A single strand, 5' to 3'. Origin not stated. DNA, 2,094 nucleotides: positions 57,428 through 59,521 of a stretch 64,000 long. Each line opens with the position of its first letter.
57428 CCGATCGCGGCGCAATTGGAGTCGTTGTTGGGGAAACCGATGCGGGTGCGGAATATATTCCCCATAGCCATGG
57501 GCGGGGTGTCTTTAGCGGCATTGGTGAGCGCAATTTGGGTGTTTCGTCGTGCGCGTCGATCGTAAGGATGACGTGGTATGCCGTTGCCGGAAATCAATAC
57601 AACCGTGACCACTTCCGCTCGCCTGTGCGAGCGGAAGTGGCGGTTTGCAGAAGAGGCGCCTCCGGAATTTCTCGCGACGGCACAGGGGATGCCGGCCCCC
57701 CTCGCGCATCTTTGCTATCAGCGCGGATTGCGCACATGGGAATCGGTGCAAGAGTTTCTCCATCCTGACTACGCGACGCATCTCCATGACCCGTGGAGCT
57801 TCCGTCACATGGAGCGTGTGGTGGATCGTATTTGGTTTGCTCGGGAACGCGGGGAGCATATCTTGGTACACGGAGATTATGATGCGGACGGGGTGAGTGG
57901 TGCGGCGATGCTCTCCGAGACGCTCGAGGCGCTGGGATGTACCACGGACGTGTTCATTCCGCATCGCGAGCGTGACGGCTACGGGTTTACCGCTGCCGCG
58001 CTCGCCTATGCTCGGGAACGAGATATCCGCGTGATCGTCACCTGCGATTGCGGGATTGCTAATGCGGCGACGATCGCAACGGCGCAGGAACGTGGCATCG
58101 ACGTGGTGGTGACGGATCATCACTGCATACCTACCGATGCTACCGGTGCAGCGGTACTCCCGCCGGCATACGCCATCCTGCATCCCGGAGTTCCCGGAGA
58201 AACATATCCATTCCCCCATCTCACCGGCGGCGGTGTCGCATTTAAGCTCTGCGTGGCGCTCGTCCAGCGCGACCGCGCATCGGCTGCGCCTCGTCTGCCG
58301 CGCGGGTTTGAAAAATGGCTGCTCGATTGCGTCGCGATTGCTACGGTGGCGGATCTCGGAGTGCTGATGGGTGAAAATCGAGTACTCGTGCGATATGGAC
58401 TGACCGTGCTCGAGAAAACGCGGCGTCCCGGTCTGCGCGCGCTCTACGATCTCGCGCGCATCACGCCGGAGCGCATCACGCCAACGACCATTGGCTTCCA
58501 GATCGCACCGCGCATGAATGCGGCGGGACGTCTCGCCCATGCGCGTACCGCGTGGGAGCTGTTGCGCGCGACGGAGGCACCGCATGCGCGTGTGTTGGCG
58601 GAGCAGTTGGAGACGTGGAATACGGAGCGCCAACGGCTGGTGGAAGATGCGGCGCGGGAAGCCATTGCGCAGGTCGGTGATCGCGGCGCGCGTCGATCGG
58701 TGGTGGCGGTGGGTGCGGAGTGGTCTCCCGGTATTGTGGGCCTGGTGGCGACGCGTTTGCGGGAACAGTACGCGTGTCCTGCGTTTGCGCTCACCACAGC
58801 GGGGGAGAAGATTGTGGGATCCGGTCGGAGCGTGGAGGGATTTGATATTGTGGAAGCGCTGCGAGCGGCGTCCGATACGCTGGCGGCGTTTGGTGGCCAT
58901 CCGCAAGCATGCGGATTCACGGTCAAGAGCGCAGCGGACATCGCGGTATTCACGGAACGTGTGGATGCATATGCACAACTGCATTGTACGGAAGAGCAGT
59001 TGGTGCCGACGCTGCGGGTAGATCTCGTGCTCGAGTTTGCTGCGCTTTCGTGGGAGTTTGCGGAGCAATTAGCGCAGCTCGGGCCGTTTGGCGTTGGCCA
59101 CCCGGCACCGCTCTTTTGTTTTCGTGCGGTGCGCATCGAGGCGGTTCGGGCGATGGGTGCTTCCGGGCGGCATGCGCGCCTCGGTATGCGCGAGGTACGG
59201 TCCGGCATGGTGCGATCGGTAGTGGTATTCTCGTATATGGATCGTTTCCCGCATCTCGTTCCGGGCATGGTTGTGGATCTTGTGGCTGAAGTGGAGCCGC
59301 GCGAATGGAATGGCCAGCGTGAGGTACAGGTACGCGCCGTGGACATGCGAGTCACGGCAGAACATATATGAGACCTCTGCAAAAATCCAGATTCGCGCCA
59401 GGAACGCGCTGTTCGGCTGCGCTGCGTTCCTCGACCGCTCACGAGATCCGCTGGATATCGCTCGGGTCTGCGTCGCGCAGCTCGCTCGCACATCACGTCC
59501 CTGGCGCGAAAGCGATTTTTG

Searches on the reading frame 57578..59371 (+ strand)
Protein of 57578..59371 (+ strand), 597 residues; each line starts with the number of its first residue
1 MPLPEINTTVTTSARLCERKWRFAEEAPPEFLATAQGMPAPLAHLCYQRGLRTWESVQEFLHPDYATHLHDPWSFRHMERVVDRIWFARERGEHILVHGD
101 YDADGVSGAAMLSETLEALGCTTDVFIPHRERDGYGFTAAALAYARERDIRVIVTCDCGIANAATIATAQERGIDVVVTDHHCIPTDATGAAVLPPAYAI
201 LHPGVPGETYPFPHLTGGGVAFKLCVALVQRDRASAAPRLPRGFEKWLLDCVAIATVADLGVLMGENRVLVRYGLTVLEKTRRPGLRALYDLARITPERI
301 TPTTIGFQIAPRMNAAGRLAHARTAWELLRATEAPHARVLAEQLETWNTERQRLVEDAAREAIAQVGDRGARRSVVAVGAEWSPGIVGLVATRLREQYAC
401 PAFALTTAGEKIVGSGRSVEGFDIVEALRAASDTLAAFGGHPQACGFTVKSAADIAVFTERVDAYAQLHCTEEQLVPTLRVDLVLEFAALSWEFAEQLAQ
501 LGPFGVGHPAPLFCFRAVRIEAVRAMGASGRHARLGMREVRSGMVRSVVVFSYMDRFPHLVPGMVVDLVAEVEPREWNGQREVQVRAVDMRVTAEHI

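Call 60: search_protein_families(library=pfam, proteins=[window:57578-59371:+], max_evalue=0.00001)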
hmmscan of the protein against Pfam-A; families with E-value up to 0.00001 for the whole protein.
window:57578-59371:+ (597 aa): 3 families
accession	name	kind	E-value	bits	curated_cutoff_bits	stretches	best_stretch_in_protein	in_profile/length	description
PF17768.7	RecJ_OB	-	5.4e-22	78.3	27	1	481-589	1-107/107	RecJ OB domain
PF01368.27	DHH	-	3.6e-18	66.5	28.1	1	94-256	1-125/125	DHH family, N-terminal domain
PF02272.25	DHHA1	-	2.8e-13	50.6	25.9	1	376-466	6-100/102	DHHA1 domain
